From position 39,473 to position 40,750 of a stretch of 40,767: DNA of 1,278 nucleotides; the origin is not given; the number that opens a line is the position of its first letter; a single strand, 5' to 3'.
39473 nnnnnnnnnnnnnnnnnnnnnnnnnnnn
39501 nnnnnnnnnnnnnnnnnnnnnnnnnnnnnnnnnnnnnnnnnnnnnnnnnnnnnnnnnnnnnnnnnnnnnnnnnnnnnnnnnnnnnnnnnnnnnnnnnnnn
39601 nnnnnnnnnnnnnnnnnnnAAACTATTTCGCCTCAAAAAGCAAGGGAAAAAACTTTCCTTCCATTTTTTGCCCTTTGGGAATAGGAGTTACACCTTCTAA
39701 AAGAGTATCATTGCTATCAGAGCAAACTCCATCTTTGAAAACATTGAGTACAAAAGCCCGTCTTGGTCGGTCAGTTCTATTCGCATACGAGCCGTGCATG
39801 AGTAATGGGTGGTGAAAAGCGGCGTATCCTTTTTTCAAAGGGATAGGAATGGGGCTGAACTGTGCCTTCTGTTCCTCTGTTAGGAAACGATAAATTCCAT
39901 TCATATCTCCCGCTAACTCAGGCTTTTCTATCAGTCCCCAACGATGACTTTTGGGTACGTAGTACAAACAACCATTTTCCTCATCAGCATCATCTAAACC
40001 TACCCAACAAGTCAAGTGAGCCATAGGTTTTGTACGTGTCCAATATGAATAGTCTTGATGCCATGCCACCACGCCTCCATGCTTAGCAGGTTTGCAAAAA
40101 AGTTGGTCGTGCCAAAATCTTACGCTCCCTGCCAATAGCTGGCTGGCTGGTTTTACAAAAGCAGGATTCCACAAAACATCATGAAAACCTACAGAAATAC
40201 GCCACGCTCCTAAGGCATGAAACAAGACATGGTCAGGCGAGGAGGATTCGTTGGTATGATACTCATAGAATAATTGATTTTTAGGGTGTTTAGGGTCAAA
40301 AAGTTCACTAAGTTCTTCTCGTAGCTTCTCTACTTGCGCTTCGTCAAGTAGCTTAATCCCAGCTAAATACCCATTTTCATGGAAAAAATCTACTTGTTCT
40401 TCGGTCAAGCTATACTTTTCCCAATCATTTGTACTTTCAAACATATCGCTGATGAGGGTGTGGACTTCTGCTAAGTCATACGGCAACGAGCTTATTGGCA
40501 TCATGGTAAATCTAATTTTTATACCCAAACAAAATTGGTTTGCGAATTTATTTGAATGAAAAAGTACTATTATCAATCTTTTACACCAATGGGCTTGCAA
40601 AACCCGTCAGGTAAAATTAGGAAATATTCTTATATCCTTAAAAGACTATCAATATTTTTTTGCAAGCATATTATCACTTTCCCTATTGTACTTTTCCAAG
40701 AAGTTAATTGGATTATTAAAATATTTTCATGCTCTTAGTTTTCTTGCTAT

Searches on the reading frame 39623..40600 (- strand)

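Call 58: search_protein_families(library=pfam, proteins=[window:39623-40600:-], max_evalue=0.00001)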
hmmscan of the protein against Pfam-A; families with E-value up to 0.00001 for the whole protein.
window:39623-40600:- (325 aa): 1 family
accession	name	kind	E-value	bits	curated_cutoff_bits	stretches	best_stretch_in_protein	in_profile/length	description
PF05721.19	PhyH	-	9.4e-39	134.3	22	1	73-282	1-213/213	Phytanoyl-CoA dioxygenase (PhyH)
